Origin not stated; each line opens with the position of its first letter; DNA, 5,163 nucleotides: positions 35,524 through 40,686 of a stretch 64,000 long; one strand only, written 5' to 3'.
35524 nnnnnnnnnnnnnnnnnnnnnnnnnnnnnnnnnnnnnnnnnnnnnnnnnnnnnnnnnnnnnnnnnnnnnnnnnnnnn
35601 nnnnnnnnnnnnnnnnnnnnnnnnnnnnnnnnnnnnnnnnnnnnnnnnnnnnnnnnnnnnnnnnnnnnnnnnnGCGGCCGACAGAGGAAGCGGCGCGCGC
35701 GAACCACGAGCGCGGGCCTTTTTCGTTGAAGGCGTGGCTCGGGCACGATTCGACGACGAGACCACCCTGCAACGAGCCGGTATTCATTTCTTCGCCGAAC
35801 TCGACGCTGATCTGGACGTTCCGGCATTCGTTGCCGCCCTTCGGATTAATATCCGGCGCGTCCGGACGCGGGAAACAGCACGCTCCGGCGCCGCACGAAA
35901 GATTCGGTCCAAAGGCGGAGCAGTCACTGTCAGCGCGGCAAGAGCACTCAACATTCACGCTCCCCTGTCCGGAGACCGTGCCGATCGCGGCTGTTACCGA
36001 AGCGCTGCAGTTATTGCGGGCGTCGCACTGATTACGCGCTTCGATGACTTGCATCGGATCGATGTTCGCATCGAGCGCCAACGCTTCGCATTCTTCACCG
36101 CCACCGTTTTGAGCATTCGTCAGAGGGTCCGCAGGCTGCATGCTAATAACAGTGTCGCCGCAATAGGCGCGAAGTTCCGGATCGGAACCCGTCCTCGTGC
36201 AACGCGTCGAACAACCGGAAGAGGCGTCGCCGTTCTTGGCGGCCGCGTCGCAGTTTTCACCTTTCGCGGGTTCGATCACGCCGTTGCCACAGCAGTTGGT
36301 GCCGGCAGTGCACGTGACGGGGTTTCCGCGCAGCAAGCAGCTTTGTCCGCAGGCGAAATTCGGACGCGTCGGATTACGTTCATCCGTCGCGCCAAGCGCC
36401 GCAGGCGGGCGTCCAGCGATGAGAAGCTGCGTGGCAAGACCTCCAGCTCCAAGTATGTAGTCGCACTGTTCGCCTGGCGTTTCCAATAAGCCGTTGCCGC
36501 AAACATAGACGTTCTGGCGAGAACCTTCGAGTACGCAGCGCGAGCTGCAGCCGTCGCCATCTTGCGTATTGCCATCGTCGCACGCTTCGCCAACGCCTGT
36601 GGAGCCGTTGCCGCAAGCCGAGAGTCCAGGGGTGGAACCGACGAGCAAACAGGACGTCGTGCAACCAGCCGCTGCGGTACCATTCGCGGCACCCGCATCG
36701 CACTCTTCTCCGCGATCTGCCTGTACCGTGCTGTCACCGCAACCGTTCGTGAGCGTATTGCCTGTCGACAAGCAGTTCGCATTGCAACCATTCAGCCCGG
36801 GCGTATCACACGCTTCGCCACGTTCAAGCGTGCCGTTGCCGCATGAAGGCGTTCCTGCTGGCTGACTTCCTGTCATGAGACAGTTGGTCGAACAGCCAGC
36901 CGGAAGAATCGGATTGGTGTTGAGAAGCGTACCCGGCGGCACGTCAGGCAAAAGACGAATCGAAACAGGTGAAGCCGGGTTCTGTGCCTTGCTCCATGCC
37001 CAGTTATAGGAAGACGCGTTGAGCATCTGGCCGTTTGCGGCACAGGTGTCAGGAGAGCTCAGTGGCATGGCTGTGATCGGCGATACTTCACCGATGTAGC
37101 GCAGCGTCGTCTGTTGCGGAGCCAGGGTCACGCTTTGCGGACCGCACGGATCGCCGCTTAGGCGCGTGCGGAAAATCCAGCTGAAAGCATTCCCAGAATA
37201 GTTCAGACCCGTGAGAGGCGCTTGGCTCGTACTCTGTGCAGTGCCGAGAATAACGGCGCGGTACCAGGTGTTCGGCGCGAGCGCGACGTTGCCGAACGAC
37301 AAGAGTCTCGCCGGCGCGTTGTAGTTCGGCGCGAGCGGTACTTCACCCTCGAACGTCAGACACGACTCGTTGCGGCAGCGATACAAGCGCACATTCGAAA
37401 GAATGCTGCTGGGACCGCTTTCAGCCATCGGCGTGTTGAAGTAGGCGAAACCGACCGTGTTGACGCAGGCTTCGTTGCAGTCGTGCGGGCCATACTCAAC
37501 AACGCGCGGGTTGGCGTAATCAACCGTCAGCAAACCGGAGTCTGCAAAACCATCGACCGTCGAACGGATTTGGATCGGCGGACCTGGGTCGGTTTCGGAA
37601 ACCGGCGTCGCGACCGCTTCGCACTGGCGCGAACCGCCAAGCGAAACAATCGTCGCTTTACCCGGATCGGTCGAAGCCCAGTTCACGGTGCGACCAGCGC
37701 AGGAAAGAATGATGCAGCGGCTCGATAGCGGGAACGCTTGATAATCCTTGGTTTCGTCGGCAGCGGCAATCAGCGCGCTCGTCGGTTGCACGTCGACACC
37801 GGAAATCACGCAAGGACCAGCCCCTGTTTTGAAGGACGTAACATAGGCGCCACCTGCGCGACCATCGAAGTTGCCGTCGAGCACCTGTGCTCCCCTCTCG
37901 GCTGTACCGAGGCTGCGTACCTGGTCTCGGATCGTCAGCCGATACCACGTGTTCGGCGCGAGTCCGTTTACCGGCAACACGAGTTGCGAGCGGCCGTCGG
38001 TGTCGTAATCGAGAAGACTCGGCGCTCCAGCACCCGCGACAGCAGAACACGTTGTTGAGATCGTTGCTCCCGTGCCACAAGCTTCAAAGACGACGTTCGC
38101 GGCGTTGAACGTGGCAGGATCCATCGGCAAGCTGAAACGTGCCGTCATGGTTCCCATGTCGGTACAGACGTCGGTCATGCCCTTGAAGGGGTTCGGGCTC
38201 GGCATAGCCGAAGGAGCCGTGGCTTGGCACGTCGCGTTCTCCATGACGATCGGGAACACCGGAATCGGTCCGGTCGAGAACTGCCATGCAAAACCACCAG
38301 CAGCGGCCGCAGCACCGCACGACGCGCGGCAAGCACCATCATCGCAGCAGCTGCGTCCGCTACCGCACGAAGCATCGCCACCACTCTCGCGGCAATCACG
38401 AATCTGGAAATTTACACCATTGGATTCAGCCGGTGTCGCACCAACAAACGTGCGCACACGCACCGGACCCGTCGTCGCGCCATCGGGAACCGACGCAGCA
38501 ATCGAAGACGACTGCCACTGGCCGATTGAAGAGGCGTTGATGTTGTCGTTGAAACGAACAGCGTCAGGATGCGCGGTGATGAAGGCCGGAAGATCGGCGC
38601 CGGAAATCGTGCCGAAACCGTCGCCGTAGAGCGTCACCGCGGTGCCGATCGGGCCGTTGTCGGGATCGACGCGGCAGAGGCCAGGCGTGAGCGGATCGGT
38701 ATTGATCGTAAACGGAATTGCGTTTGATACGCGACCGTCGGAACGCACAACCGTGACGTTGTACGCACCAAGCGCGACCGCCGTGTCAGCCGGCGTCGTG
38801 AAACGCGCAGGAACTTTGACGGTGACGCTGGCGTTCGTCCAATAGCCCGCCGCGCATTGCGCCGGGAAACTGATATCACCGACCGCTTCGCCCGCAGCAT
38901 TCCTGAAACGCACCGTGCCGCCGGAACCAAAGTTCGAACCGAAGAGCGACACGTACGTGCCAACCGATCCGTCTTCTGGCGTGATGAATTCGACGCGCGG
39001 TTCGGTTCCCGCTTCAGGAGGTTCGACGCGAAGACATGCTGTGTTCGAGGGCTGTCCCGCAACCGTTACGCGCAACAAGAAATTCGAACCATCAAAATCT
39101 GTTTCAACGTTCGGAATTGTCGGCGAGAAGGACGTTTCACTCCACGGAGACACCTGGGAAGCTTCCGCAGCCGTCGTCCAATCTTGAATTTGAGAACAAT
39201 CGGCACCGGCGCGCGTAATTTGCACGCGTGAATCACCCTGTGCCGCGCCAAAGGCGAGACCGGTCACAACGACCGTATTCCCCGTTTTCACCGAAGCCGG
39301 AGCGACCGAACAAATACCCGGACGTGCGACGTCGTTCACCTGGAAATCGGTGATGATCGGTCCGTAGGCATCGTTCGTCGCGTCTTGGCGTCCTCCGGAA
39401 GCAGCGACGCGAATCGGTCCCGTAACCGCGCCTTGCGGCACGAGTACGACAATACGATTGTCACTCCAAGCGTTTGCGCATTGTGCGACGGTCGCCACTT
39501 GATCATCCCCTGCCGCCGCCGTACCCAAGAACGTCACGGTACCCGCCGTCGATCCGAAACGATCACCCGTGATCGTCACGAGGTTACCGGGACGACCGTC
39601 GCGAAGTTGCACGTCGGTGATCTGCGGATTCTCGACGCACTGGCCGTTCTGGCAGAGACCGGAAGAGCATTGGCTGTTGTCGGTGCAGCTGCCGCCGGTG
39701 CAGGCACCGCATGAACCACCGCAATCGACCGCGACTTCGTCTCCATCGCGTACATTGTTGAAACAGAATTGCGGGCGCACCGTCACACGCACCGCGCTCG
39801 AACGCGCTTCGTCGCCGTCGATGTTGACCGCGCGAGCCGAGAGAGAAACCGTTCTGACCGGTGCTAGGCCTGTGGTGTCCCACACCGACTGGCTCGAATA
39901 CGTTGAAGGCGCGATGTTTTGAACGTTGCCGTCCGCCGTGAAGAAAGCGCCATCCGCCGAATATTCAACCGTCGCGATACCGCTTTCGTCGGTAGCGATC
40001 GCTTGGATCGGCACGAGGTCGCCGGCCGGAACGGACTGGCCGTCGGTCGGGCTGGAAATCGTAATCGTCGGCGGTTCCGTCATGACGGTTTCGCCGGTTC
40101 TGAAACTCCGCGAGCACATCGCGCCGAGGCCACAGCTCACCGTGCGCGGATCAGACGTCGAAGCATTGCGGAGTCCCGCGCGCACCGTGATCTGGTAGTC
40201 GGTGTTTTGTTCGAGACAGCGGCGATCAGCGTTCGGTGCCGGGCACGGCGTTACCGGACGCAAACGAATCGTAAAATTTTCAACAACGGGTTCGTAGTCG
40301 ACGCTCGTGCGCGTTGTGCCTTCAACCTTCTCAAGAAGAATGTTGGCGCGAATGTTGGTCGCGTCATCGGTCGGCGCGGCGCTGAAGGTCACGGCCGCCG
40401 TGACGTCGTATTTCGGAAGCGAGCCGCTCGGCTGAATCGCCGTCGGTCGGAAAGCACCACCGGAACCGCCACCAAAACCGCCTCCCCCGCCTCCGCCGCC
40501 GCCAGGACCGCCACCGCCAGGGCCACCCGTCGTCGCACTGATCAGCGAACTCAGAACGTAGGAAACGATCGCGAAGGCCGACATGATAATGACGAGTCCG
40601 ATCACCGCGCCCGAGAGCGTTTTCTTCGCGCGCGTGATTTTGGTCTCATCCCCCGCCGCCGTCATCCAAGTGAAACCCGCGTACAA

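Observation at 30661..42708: Two tandem large secreted proteins share a near-identical pilin-like two-helix N-terminal module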

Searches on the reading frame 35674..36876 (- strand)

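Call 87: search_protein_families(library=pfam, proteins=[window:35674-36876:-], max_evalue=0.05)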
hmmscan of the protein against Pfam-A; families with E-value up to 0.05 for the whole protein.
window:35674-36876:- (401 aa): 1 family
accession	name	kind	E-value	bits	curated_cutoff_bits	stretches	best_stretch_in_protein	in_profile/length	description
PF13948.11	DUF4215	-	9.6e-05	23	27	1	86-114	19-46/47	Domain of unknown function (DUF4215)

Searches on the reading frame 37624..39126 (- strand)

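Call 87: search_protein_families(library=pfam, proteins=[window:37624-39126:-], max_evalue=0.05)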
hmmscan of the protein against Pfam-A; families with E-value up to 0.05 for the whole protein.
window:37624-39126:- (501 aa): 2 families
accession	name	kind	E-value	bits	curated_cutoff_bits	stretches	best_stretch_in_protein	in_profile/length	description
PF13205.12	Big_5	-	2.8e-08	34.9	23.6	1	303-406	3-90/105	Bacterial Ig-like domain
PF01833.30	TIG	-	8.4e-08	32.5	20.9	2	153-241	6-83/84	IPT/TIG domain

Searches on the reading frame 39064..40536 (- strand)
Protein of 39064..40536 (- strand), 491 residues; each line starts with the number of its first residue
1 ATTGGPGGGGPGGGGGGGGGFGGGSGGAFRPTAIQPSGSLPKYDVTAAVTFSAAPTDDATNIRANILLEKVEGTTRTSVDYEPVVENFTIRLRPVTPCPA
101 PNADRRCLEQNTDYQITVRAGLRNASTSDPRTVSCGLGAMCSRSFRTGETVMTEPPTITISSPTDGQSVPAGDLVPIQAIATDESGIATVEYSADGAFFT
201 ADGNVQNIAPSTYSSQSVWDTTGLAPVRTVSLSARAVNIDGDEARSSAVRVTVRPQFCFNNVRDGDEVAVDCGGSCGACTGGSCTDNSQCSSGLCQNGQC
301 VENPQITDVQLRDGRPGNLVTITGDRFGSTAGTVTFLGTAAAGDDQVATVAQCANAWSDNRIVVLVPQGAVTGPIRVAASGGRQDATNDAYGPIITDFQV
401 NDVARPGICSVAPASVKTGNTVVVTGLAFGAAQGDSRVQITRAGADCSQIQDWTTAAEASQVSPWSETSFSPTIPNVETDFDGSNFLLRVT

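Call 87: search_protein_families(library=pfam, proteins=[window:39064-40536:-], max_evalue=0.05)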
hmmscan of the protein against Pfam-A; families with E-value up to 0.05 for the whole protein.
window:39064-40536:- (491 aa): 3 families
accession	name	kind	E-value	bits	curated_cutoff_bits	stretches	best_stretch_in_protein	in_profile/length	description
PF17957.7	Big_7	-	5e-10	40.3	24.1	1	156-214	1-53/70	Bacterial Ig domain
PF01833.30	TIG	-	4.8e-07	30.1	20.9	1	304-383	1-72/84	IPT/TIG domain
PF13629.12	T2SS-T3SS_pil_N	-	0.0013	18.8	23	0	301-335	26-57/72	Pilus formation protein N terminal region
